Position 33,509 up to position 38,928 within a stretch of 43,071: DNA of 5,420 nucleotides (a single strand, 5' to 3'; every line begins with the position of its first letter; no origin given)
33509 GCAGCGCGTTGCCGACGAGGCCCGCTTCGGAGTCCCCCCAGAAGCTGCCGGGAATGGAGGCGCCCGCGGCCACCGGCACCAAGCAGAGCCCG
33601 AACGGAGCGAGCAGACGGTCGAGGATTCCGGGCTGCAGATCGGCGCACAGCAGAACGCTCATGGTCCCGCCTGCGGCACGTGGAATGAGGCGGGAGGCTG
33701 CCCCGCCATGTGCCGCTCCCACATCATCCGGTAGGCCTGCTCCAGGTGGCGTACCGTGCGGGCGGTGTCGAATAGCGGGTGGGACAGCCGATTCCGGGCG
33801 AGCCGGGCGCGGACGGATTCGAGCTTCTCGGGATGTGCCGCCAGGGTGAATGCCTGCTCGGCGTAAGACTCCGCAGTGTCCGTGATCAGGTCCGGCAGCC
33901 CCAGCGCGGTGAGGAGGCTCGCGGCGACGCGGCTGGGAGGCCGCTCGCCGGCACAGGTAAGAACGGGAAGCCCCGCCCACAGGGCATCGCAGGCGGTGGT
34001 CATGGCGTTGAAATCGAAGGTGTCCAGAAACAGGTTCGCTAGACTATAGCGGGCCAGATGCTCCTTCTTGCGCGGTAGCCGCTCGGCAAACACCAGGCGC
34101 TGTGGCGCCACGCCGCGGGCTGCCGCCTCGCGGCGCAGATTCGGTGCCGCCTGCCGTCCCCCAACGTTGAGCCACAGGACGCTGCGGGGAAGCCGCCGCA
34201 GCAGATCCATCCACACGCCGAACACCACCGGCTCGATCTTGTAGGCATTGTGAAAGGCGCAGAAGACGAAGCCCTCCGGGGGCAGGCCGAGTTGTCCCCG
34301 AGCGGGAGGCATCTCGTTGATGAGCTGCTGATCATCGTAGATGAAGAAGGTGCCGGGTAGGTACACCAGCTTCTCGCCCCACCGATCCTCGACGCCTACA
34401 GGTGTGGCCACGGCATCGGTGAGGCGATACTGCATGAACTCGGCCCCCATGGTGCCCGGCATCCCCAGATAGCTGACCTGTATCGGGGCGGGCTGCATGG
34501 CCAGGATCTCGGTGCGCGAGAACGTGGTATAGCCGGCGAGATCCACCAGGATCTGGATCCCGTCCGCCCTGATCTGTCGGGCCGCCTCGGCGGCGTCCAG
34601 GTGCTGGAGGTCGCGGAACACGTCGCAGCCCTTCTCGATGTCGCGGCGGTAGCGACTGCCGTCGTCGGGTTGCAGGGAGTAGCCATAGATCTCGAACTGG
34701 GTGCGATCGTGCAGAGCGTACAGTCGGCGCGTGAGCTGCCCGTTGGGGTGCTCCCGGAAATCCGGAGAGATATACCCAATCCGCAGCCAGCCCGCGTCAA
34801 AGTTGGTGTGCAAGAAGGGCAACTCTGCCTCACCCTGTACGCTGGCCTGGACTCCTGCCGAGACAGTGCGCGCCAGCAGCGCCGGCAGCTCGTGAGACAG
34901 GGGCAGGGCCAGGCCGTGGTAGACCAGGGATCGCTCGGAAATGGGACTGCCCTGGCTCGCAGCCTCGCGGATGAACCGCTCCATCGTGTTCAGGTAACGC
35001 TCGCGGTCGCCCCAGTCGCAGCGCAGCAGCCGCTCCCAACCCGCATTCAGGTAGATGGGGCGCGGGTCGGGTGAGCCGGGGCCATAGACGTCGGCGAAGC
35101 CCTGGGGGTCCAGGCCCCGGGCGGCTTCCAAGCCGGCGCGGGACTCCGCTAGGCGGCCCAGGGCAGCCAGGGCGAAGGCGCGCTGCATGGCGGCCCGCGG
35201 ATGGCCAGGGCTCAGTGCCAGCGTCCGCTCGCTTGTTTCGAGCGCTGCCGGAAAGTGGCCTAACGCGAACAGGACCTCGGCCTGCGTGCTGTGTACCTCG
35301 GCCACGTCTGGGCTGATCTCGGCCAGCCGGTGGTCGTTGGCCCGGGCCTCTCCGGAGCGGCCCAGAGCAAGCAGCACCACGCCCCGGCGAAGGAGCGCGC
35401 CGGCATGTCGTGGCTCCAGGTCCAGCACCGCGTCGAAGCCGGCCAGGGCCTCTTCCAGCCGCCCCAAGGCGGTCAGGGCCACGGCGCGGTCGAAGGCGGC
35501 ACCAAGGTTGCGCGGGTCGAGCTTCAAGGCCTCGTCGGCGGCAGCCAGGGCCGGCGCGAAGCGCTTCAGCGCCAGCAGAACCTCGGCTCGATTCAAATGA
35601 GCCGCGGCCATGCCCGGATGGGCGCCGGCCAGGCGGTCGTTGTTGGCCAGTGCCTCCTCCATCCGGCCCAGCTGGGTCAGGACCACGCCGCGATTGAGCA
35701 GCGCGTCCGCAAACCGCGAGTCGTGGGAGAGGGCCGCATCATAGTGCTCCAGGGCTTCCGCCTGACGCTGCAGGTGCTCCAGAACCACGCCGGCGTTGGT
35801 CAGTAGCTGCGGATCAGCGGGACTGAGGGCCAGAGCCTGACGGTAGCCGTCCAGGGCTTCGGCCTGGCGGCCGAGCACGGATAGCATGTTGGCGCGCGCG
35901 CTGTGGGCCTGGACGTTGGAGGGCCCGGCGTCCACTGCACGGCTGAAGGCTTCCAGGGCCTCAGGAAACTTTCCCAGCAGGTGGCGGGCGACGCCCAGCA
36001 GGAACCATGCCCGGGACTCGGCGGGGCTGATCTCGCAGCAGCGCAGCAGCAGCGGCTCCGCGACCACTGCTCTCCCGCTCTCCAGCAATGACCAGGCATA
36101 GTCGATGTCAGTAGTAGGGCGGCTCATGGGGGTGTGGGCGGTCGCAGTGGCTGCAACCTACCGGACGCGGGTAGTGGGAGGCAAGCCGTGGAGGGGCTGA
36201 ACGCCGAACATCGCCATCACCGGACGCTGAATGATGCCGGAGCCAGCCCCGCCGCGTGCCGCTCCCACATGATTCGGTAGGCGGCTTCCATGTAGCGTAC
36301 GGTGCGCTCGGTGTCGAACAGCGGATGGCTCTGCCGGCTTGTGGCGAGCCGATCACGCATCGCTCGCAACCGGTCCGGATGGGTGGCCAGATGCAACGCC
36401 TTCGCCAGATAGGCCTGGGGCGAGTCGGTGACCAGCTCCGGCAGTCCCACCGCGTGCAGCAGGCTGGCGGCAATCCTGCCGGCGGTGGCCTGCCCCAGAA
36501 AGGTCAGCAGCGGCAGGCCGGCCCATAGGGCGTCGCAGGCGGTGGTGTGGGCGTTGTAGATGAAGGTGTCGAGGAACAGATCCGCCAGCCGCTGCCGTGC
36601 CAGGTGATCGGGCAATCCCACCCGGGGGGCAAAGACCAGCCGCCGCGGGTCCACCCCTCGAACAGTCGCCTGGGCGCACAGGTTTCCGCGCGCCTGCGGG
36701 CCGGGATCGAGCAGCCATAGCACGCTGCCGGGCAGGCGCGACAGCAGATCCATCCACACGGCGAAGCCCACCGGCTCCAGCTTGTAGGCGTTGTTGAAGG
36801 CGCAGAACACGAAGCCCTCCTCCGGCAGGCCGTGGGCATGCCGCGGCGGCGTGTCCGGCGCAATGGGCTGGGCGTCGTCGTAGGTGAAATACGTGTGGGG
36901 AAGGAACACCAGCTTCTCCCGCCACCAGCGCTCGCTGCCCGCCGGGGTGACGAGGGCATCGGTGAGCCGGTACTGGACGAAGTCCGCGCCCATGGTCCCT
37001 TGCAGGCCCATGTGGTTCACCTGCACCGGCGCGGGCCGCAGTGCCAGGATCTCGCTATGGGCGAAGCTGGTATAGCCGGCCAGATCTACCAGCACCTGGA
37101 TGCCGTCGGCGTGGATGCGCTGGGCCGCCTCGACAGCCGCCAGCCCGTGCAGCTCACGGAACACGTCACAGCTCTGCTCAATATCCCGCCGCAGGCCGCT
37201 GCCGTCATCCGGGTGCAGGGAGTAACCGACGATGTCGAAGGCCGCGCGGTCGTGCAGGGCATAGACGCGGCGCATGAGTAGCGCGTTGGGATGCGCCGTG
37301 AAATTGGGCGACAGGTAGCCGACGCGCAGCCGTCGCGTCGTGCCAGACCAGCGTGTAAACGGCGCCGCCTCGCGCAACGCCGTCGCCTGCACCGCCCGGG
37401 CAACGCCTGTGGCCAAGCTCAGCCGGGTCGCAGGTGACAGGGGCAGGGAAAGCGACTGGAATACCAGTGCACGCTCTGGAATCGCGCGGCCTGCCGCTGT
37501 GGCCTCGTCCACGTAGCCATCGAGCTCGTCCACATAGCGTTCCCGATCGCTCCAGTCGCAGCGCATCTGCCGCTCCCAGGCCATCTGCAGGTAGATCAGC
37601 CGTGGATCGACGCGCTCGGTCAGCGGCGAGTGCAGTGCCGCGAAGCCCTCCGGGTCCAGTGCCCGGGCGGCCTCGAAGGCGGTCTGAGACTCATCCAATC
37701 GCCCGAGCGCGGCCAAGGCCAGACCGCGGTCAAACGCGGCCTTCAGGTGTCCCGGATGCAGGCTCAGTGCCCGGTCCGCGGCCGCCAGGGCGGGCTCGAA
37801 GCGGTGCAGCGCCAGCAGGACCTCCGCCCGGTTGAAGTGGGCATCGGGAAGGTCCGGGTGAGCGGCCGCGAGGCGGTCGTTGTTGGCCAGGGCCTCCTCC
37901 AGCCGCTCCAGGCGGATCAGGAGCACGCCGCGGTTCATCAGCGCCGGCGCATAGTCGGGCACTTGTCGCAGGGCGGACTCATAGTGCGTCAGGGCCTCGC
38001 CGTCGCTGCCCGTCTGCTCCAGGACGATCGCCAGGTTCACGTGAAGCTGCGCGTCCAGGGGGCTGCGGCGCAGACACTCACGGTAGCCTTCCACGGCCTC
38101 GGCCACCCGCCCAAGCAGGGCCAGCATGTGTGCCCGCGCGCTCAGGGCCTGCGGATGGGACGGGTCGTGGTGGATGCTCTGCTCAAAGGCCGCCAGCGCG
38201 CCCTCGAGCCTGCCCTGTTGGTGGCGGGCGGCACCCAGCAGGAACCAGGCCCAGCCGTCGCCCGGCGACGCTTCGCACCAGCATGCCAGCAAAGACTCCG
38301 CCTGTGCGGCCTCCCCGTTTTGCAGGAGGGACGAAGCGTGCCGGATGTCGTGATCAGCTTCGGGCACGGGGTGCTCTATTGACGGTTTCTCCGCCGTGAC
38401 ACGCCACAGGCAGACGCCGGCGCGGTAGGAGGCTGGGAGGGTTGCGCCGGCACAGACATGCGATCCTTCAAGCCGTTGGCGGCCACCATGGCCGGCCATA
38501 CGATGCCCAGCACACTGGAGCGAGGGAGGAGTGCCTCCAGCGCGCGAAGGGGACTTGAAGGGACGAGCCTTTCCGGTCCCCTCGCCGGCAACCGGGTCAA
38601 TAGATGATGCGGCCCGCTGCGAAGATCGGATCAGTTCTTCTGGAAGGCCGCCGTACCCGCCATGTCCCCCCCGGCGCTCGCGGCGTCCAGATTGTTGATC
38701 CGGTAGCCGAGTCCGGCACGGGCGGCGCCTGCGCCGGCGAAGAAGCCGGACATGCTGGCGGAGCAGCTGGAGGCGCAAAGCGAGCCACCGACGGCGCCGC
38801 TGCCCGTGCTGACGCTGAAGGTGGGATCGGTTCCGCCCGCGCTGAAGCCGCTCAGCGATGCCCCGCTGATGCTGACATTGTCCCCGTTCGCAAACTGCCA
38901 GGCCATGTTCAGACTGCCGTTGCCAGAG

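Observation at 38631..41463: Slam/DUF560-like translocon paired with a non-lipidated FecR-domain cargo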

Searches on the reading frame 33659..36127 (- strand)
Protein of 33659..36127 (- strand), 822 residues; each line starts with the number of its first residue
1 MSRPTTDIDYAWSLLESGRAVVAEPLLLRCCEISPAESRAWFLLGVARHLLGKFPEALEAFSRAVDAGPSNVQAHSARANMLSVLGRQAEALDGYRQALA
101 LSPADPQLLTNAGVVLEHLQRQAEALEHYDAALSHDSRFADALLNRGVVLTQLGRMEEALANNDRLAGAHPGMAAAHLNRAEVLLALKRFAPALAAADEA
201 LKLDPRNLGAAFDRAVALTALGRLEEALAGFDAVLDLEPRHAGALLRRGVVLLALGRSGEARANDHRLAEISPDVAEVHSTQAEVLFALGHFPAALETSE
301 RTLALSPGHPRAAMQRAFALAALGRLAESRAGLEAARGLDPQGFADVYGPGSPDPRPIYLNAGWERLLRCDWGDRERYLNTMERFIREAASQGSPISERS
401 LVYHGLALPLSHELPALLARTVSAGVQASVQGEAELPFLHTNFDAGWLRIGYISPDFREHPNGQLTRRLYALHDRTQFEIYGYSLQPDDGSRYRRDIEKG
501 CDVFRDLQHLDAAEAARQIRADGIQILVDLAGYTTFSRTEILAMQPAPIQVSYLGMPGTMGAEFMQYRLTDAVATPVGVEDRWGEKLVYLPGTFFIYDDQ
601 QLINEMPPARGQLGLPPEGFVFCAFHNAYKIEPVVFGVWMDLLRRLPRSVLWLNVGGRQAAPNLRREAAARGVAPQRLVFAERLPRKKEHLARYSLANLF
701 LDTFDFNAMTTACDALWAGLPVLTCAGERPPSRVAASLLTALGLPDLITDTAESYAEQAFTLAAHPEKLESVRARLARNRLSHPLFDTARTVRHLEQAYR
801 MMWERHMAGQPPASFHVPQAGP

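Call 3: search_protein_families(library=pfam, proteins=[window:33659-36127:-], max_evalue=0.1)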
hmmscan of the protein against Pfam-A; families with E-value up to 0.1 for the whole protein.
window:33659-36127:- (822 aa): 22 families
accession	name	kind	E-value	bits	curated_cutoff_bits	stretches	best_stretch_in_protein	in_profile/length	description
PF13844.12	Glyco_transf_41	-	2.1e-96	323.8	25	2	370-605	2-239/543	Glycosyl transferase family 41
PF07719.23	TPR_2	-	4.8e-35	117.2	27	5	174-207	1-34/34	Tetratricopeptide repeat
PF00515.34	TPR_1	-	2.1e-34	116.3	27.8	5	39-69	2-32/34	Tetratricopeptide repeat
PF13431.12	TPR_17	-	2.1e-31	106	24.4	5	197-228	2-33/34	Tetratricopeptide repeat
PF13432.12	TPR_16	-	6.5e-27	94.1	32.7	8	51-106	10-65/65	Tetratricopeptide repeat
PF13414.12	TPR_11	-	6.7e-26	90.2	26.8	4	85-117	7-39/42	TPR repeat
PF14559.12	TPR_19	-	2.5e-23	82.6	25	5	286-342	1-57/68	Tetratricopeptide repeat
PF13371.12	TPR_9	-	1.7e-20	73.2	35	3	288-342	7-61/73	Tetratricopeptide repeat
PF13424.12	TPR_12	-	9.5e-18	64.6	30.1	5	140-204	3-75/77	Tetratricopeptide repeat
PF13428.12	TPR_14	-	1.1e-17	63.2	23.5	2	39-80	2-43/44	Tetratricopeptide repeat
PF13181.12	TPR_8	-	4.7e-17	61.1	25.7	0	175-207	2-34/34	Tetratricopeptide repeat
PF12895.13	ANAPC3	-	3e-11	43.9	27.2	2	156-231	5-79/82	Anaphase-promoting complex, cyclosome, subunit 3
PF23914.1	TPR_CcmH_CycH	-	4.4e-09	36.8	42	1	34-133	46-148/158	Cytochrome c-type biogenesis protein H TPR domain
PF03704.23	BTAD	-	8.5e-07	29.9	22.1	1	71-132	61-122/146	Bacterial transcriptional activator domain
PF13174.12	TPR_6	-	1.4e-06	29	26.3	0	40-65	2-27/33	Tetratricopeptide repeat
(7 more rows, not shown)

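Call 4: search_protein_families(library=ncbifam, proteins=[window:33659-36127:-], max_evalue=0.1)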
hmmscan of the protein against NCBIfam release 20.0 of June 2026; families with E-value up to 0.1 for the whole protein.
window:33659-36127:- (822 aa): 22 families
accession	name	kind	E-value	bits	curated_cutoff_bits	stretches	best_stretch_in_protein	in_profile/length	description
TIGR02917.1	PEP_TPR_lipo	equivalog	2.3e-26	92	312.2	2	14-211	66-264/899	XrtA/PEP-CTERM system TPR-repeat protein PrsT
NF040959.1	MamA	equivalog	4.3e-24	85.1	200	3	82-241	11-172/204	magnetosome protein MamA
TIGR02552.1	LcrH_SycD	equivalog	5.2e-19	68.3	104.8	3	10-107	24-121/136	SycD/LcrH family type III secretion system chaperone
TIGR02521.1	type_IV_pilW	equivalog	3e-16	59.7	154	2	52-188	45-183/234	type IV pilus biogenesis/stability protein PilW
NF008391.2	PRK11189.1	equivalog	9.7e-16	58.1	250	3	77-161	70-154/297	lipoprotein NlpI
NF033762.1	social_mot_Tgl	equivalog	3.8e-15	55.9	225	3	38-134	31-128/252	social motility TPR repeat lipoprotein Tgl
NF011886.0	PRK15359.1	equivalog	8.5e-13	48.3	146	2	42-135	28-121/144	type III secretion system chaperone protein SscB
NF033920.0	C39_PA2778_fam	equivalog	2.7e-12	46.6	150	2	104-205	154-255/255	PA2778 family cysteine peptidase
NF002725.1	PRK02603.1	equivalog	2.2e-11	44.1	143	1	42-124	39-124/173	photosystem I assembly protein Ycf3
NF052415.1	T3SS_chap_SctY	equivalog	6.9e-11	42.6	70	2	11-100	13-105/106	type III secretion apparatus assembly chaperone SctY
TIGR00990.1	3a0801s09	subfamily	2.4e-09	36.4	757.25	2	32-205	325-498/615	mitochondrial import receptor subunit TOM70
NF033758.1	gliding_GltE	equivalog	2.6e-09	36.6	225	1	124-188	274-338/411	adventurous gliding motility TPR repeat lipoprotein GltE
TIGR03939.1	PGA_TPR_OMP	equivalog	1.3e-08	33.5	366.65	2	31-171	79-215/800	poly-beta-1,6 N-acetyl-D-glucosamine export porin PgaA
NF049992.1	NGTferase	equivalog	3.6e-07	29.2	1000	1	694-782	501-591/614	UDP-glucose:protein N-beta-glucosyltransferase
NF040561.1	PrimPol_Msp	equivalog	2.6e-06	26.3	200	1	89-162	8-76/515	CRISPR-associated primase-polymerase type A1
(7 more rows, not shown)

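Call 75: search_solved_structures(query=window:33659-36127:-, max_evalue=1e-10)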
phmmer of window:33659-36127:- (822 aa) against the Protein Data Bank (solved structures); distinct sequences matched with E-value up to 1e-10: 31.
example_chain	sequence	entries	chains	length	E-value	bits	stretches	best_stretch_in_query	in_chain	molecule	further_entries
7yeh_B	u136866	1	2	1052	5.4e-111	375.8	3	609-814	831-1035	UDP-N-acetylglucosamine--peptide N-acetylglucosaminyltransferase 110 kDa subunit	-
7yea_A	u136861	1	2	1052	5.8e-111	375.6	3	609-814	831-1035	UDP-N-acetylglucosamine--peptide N-acetylglucosaminyltransferase 110 kDa subunit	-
7ntf_A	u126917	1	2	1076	6.6e-111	375.5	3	609-814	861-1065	Isoform 1 of UDP-N-acetylglucosamine--peptide N-acetylglucosaminyltransferase 110 kDa subu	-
5a01_A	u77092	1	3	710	1.4e-97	331.4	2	353-604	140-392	O-GLYCOSYLTRANSFERASE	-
6ibo_A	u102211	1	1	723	2.5e-97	330.5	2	609-813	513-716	UDP-N-acetylglucosamine--peptide N-acetylglucosaminyltransferase 110 kDa subunit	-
6tka_AAA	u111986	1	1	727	3.3e-97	330.1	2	609-814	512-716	UDP-N-acetylglucosamine--peptide N-acetylglucosaminyltransferase 110 kDa subunit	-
8cm9_A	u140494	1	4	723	3.3e-97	330.1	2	609-813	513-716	UDP-N-acetylglucosamine--peptide N-acetylglucosaminyltransferase 110 kDa subunit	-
3pe3_A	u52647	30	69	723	3.5e-97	330.1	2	609-813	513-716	UDP-N-acetylglucosamine--peptide N-acetylglucosaminyltransferase 110 kDa subunit | UDP-N-ACETYLGLUCOSAMINE--PEPTIDE N-ACETYLGLUCOSAMINYL TRANSFERASE 110 KDA SUB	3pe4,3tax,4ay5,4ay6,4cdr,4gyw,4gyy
5nps_A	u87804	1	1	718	3.7e-97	330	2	609-813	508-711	UDP-N-acetylglucosamine--peptide N-acetylglucosaminyltransferase 110 kDa subunit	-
5npr_A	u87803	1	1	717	3.9e-97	329.9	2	609-813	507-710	UDP-N-acetylglucosamine--peptide N-acetylglucosaminyltransferase 110 kDa subunit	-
5lwv_A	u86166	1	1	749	4.3e-97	329.8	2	609-814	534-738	Host cell factor 1,UDP-N-acetylglucosamine--peptide N-acetylglucosaminyltransferase 110 kD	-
5lvv_A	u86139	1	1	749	4.3e-97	329.8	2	609-814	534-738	UDP-N-acetylglucosamine--peptide N-acetylglucosaminyltransferase 110 kDa subunit,UDP-N-ace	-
6q4m_A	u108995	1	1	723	7.1e-97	329.1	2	609-813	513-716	UDP-N-acetylglucosamine--peptide N-acetylglucosaminyltransferase 110 kDa subunit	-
5hgv_A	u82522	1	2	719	1.7e-96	327.8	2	609-813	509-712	UDP-N-acetylglucosamine--peptide N-acetylglucosaminyltransferase 110 kDa subunit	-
7y4i_A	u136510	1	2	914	6.9e-74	253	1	448-813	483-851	Probable UDP-N-acetylglucosamine--peptide N-acetylglucosaminyltransferase SPINDLY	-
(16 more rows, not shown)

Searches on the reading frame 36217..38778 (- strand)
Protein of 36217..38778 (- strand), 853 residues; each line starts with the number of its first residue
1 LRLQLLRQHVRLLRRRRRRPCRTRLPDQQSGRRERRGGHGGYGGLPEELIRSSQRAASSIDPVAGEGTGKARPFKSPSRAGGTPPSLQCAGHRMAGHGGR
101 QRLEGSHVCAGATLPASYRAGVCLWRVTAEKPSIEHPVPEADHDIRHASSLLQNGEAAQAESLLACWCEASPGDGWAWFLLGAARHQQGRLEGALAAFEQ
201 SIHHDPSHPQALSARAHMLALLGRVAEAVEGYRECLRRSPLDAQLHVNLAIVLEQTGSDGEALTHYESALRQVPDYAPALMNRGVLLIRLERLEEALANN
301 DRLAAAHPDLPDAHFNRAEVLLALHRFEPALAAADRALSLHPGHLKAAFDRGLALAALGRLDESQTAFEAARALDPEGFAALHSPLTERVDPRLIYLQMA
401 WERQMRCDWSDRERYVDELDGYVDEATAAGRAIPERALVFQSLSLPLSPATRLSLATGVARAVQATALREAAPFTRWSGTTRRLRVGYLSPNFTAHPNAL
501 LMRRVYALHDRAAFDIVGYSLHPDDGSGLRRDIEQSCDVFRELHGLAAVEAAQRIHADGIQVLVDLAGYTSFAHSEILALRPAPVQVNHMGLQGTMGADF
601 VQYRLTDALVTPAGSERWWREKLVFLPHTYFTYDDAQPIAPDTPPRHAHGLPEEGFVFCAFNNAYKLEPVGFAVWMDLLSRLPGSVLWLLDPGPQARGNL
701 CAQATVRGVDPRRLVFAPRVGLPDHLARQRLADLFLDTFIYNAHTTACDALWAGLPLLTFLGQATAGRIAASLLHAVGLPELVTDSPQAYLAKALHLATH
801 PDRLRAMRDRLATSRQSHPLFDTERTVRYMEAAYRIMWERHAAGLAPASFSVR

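Call 3: search_protein_families(library=pfam, proteins=[window:36217-38778:-], max_evalue=0.1)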
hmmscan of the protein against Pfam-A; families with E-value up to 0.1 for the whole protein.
window:36217-38778:- (853 aa): 24 families
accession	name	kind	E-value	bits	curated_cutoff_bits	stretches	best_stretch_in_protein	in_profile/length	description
PF13844.12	Glyco_transf_41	-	2e-91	307.3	25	2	407-637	2-235/543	Glycosyl transferase family 41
PF07719.23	TPR_2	-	1.6e-28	96.9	27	5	177-208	3-34/34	Tetratricopeptide repeat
PF00515.34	TPR_1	-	4.2e-27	93.3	27.8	2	176-208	2-34/34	Tetratricopeptide repeat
PF13431.12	TPR_17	-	1.6e-23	81.4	24.4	2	197-229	1-33/34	Tetratricopeptide repeat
PF13432.12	TPR_16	-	2.3e-20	73.1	32.7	5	187-242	9-64/65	Tetratricopeptide repeat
PF13414.12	TPR_11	-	1.2e-19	70.1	26.8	2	182-223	1-42/42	TPR repeat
PF13428.12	TPR_14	-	1.7e-17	62.6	23.5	4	176-217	2-43/44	Tetratricopeptide repeat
PF14559.12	TPR_19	-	1.1e-16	61.3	25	3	151-216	1-66/68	Tetratricopeptide repeat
PF13181.12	TPR_8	-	7.1e-14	51.2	25.7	0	177-202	3-28/34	Tetratricopeptide repeat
PF13371.12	TPR_9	-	7.4e-13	48.8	35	3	321-378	5-62/73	Tetratricopeptide repeat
PF13424.12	TPR_12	-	3.7e-11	43.5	30.1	5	211-271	5-73/77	Tetratricopeptide repeat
PF23914.1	TPR_CcmH_CycH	-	3.8e-09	37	42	1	171-275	46-153/158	Cytochrome c-type biogenesis protein H TPR domain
PF13174.12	TPR_6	-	6.2e-08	33.2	26.3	0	177-206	2-31/33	Tetratricopeptide repeat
PF03704.23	BTAD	-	8e-07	30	22.1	1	210-271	63-124/146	Bacterial transcriptional activator domain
PF13176.12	TPR_7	-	5.1e-06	26.6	27.9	0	177-209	1-35/36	Tetratricopeptide repeat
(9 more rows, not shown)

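Call 4: search_protein_families(library=ncbifam, proteins=[window:36217-38778:-], max_evalue=0.1)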
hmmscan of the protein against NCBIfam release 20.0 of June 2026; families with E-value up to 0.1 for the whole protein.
window:36217-38778:- (853 aa): 24 families
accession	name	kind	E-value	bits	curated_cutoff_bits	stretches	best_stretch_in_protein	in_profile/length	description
NF040959.1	MamA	equivalog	4.7e-28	98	200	3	148-274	44-170/204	magnetosome protein MamA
TIGR02917.1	PEP_TPR_lipo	equivalog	1.2e-20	73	312.2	2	148-272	438-562/899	XrtA/PEP-CTERM system TPR-repeat protein PrsT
NF033920.0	C39_PA2778_fam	equivalog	7.8e-16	58.2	150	2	125-237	140-252/255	PA2778 family cysteine peptidase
NF033762.1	social_mot_Tgl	equivalog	2.6e-13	49.9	225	2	242-339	30-128/252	social motility TPR repeat lipoprotein Tgl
TIGR02521.1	type_IV_pilW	equivalog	2.6e-12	46.8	154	1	182-319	38-177/234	type IV pilus biogenesis/stability protein PilW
TIGR02552.1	LcrH_SycD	equivalog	1.3e-11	44.4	104.8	2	147-243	24-120/136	SycD/LcrH family type III secretion system chaperone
NF033758.1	gliding_GltE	equivalog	1.9e-09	37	225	1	177-275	88-186/411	adventurous gliding motility TPR repeat lipoprotein GltE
TIGR04510.1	mod_pep_cyc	subfamily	2e-09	36.6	400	1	179-376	402-599/814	putative peptide modification system cyclase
TIGR03939.1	PGA_TPR_OMP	equivalog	4.3e-08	31.8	366.65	2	187-312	98-219/800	poly-beta-1,6 N-acetyl-D-glucosamine export porin PgaA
NF052415.1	T3SS_chap_SctY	equivalog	1.9e-07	31.6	70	1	148-236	13-104/106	type III secretion apparatus assembly chaperone SctY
NF008391.2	PRK11189.1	equivalog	6.4e-06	25.9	250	0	307-376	95-164/297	lipoprotein NlpI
NF002725.1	PRK02603.1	equivalog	1.7e-05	24.9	143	1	223-294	49-123/173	photosystem I assembly protein Ycf3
TIGR02795.1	tol_pal_ybgF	equivalog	7e-05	23.4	90.1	1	145-238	6-105/119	tol-pal system protein YbgF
TIGR00990.1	3a0801s09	subfamily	0.0001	21.1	757.25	1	180-340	336-496/615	mitochondrial import receptor subunit TOM70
NF007302.0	PRK09782.1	equivalog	0.00011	20.3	1223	1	148-282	552-684/990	phage receptor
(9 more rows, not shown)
